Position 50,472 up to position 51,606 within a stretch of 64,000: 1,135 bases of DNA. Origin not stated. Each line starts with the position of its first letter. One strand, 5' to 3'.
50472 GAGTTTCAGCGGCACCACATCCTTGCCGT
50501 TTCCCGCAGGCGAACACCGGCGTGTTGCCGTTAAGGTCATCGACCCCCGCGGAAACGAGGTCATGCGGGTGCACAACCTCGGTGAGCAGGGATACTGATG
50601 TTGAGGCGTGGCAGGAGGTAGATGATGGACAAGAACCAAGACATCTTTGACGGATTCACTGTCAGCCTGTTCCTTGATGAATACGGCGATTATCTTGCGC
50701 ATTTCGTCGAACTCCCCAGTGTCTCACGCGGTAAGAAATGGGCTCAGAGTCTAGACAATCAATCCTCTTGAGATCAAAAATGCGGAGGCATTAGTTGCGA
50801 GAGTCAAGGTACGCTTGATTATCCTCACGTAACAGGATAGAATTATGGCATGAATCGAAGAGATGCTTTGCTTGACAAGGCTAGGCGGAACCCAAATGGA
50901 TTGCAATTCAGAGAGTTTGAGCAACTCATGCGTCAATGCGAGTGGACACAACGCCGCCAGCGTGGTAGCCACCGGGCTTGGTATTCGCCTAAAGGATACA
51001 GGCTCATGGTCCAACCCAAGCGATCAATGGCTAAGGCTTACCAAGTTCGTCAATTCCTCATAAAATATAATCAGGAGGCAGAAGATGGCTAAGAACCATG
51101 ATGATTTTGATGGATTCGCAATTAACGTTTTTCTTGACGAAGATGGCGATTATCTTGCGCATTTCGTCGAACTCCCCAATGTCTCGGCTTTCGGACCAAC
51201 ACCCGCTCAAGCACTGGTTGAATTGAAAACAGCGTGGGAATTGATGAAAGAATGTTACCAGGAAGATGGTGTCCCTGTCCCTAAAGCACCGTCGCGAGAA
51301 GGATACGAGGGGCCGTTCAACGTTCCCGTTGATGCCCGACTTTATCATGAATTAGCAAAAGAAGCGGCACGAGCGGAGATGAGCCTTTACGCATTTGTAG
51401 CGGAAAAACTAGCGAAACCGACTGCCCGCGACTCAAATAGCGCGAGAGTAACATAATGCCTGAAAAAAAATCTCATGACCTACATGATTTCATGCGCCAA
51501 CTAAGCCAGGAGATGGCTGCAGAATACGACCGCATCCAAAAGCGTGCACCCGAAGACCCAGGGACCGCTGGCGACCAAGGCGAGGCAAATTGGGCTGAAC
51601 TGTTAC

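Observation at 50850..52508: Tri-cistronic hicA-hicB-X, where X is a putative PD-(D/E)xK nuclease translationally coupled to hicB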

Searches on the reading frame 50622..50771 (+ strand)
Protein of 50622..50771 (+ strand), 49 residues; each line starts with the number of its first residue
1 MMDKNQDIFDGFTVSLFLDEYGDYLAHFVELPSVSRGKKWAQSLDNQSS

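Call 3: search_protein_families(library=pfam, proteins=[window:50622-50771:+], max_evalue=0.01)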
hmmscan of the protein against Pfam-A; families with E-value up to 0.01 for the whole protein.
window:50622-50771:+ (49 aa): 0 families

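Call 26: search_protein_families(library=pfam, proteins=[window:50622-50771:+], max_evalue=10)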
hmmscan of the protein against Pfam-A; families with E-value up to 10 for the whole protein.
window:50622-50771:+ (49 aa): 1 family
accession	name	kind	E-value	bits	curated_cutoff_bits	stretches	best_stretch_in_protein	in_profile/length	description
PF21017.2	PHA01746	-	0.22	11.7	24.4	1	6-45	67-106/132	PHA01746-like protein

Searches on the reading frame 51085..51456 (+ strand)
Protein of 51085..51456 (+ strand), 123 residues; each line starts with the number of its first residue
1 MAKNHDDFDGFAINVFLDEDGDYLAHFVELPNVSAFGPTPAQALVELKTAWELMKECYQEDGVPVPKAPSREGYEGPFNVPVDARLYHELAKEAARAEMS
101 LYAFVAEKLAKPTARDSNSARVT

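Call 3: search_protein_families(library=pfam, proteins=[window:51085-51456:+], max_evalue=0.01)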
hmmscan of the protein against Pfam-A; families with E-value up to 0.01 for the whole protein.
window:51085-51456:+ (123 aa): 0 families

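Call 4: search_protein_families(library=ncbifam, proteins=[window:51085-51456:+], max_evalue=0.1)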
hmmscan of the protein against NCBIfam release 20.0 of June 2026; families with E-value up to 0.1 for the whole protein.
window:51085-51456:+ (123 aa): 0 families

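Call 5: search_protein_families(library=padloc, proteins=[window:51085-51456:+], max_evalue=0.1)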
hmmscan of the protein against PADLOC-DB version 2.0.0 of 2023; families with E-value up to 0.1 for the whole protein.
window:51085-51456:+ (123 aa): 0 families

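Call 25: search_solved_structures(query=window:51085-51456:+, max_evalue=1, show_alignments=2)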
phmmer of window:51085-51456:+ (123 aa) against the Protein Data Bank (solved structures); distinct sequences matched with E-value up to 1: 3.
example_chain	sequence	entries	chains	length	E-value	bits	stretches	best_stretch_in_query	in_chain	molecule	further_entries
6hpb_B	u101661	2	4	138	0.055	17.2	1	19-86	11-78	Antitoxin HicB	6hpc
6u0i_A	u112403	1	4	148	0.057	17.1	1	19-86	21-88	Antitoxin HicB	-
2ef0_A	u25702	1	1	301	0.19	15.4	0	2-53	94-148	Ornithine carbamoyltransferase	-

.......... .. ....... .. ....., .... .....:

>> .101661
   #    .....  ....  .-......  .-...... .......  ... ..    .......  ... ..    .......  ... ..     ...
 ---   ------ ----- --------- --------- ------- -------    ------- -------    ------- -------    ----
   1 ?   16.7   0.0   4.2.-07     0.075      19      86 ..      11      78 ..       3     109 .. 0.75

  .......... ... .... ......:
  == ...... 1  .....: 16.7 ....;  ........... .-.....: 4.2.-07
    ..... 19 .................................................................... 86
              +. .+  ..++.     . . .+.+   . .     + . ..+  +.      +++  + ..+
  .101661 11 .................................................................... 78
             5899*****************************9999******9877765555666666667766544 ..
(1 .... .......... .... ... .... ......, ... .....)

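Call 26: search_protein_families(library=pfam, proteins=[window:51085-51456:+], max_evalue=10)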
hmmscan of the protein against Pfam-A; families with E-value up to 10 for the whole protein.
window:51085-51456:+ (123 aa): 2 families
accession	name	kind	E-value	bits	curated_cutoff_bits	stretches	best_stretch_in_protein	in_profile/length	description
PF05534.18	HicB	-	0.023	15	21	1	73-109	15-51/51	HicB family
PF19244.4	Poly_A_pol_cat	-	0.18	12.5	30.2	1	8-58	15-64/131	Poly(A) polymerase catalytic subunit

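Call 43: search_solved_structures(query=A5, max_evalue=1, show_alignments=1)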
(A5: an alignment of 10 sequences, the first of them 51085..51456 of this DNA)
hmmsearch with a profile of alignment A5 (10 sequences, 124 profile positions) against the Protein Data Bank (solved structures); distinct sequences matched with E-value up to 1: 2.
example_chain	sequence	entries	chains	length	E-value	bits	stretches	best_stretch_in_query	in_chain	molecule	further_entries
6hpb_B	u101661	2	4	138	0.0013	22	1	21-113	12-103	Antitoxin HicB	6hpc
6u0i_A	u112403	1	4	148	0.0015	21.9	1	21-112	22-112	Antitoxin HicB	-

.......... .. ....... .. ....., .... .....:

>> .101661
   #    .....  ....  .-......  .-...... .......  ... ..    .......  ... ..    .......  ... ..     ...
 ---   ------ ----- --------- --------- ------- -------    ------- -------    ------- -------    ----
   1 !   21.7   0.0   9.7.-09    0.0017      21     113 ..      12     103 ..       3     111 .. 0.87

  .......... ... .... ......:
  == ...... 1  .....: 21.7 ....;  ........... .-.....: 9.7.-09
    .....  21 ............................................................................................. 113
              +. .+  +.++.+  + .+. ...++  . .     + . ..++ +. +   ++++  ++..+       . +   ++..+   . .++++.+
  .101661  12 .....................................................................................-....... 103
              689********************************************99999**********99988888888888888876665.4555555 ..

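Call 44: search_protein_families(library=pfam, alignment_id=A5, max_evalue=0.1)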
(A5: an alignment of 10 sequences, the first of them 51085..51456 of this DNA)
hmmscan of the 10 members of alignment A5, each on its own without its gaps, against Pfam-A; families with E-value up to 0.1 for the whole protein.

A. member 1, window:51085-51456:+ (123 aa): 1 family
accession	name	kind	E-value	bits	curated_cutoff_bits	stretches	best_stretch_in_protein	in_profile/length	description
PF05534.18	HicB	-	0.023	15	21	1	73-109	15-51/51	HicB family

B. families by the number of members that match (of 10 scanned): 3 families
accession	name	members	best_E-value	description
PF05534.18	HicB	5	0.0018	HicB family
PF21748.3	UPF0150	4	0.024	UPF0150-like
PF19244.4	Poly_A_pol_cat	1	0.084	Poly(A) polymerase catalytic subunit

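Call 71: find_related_loci(query=A5, collection=metagenome_contigs, flank=6000)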
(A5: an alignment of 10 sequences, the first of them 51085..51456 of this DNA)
Query A5 (123 aa) in metagenome_contigs; peptide patterns used: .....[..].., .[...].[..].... (x = any residue, [..] = any of these).
600 stretches matched a pattern (row limit reached: there are more); 67 encode a relative of the query (tblastn E <= 1e-3); 67 distinct loci.
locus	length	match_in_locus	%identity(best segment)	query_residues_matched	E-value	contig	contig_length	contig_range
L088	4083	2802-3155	74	4-121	2e-60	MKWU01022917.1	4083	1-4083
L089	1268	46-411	69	1-118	2e-55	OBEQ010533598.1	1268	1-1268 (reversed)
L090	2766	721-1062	62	6-119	9e-45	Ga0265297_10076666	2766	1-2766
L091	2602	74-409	63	3-114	2e-44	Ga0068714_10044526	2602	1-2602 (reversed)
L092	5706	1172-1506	77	1-112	2e-44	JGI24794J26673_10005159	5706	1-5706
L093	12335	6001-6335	77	1-112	2e-44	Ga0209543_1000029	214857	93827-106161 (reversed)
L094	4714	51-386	63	3-114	7e-44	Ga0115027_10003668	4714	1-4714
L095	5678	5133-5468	63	3-114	7e-44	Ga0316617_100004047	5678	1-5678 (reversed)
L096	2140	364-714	57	1-117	1e-43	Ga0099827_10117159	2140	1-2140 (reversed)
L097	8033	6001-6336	61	3-114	3e-43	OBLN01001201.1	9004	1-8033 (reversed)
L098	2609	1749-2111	61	3-122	2e-43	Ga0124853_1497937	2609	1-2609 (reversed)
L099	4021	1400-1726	62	3-111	5e-43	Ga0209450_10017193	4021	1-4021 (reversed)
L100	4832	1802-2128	62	3-111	1e-42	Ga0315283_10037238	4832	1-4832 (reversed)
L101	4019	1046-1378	62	3-113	2e-42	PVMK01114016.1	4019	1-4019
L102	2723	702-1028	62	6-114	2e-42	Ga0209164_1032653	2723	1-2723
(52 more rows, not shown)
